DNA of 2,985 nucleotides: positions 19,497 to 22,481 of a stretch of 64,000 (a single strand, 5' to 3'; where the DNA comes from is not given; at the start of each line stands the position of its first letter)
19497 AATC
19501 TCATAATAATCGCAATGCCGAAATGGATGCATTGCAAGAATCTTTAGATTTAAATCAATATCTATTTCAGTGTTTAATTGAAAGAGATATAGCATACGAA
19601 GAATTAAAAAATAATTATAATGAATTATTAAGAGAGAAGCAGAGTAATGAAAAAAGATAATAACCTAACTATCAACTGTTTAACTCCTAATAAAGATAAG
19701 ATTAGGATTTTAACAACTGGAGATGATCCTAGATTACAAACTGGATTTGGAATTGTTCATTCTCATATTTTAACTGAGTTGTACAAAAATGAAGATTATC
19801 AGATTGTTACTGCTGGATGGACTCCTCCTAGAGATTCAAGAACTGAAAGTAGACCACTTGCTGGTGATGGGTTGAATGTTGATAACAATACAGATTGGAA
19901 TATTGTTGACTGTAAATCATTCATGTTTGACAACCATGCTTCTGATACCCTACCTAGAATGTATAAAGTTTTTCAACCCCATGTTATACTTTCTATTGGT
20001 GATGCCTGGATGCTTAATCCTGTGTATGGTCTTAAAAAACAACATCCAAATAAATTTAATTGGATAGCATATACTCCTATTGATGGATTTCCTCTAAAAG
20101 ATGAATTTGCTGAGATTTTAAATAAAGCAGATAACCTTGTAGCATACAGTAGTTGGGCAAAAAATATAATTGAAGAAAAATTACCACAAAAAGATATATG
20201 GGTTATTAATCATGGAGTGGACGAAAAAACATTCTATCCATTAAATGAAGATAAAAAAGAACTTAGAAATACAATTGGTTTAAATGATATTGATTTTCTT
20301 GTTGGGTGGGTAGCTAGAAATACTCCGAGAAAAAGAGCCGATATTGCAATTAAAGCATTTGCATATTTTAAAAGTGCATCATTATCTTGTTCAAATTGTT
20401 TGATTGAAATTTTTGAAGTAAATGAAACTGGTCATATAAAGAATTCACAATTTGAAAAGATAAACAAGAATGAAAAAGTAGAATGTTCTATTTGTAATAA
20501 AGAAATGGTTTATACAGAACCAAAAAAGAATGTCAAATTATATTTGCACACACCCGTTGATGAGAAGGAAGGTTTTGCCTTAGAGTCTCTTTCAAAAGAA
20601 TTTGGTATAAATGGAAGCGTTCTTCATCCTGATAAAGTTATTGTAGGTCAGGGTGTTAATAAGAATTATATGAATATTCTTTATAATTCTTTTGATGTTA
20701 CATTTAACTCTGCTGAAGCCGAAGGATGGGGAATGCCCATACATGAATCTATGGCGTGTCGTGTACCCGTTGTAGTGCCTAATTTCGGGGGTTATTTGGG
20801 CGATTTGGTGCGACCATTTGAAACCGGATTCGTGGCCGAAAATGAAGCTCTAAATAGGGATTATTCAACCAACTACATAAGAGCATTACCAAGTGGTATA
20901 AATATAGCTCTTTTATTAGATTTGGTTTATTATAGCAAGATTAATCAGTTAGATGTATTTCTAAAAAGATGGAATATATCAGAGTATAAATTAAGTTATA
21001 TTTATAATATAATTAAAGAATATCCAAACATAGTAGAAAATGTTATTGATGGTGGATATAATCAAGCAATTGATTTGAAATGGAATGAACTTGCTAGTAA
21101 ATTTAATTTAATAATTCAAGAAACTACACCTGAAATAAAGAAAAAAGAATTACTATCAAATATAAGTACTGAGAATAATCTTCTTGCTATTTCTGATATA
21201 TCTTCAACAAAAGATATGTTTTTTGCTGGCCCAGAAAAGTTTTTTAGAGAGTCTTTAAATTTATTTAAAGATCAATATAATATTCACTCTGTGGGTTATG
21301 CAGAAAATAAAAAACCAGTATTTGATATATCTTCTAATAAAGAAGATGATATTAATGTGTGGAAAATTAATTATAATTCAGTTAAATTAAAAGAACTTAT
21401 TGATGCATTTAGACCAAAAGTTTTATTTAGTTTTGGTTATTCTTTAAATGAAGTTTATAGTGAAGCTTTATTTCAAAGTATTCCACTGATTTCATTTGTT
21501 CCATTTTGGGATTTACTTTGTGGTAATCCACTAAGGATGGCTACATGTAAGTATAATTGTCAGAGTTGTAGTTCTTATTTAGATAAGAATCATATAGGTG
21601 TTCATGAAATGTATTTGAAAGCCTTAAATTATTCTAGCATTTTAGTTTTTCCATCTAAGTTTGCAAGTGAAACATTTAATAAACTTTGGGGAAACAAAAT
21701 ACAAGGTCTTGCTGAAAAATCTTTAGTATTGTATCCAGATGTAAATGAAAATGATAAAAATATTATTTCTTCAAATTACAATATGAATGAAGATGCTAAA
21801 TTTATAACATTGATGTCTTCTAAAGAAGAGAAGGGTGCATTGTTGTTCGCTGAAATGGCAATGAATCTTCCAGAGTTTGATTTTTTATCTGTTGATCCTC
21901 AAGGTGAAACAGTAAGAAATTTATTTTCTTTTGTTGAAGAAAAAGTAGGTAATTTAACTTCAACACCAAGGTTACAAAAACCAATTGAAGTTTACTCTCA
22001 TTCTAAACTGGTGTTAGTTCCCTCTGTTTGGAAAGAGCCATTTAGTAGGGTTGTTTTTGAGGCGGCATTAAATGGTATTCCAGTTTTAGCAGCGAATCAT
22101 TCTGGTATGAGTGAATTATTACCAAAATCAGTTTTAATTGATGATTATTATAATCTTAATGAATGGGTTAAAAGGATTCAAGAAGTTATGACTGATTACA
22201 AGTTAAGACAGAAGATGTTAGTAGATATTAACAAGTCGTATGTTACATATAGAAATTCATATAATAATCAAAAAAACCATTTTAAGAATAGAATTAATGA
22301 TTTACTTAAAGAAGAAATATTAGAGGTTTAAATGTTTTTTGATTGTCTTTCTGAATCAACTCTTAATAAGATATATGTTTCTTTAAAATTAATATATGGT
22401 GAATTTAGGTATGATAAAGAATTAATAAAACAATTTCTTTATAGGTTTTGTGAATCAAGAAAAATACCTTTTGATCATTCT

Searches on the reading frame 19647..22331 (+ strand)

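Call 48: search_protein_families(library=phrogs, proteins=[window:19647-22331:+], max_evalue=0.00001)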
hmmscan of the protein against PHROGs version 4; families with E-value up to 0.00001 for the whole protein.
window:19647-22331:+ (894 aa): 3 families
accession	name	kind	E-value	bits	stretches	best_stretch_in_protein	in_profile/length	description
phrog_2170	-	moron, auxiliary metabolic gene and host takeover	3.8e-38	132.5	3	20-242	4-205/374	glycosyltransferase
phrog_26352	-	unknown function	1.1e-13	51.8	1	716-850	170-302/346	-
phrog_21308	-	other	3.7e-06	26.3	0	764-857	302-397/735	radical SAM domain-containing protein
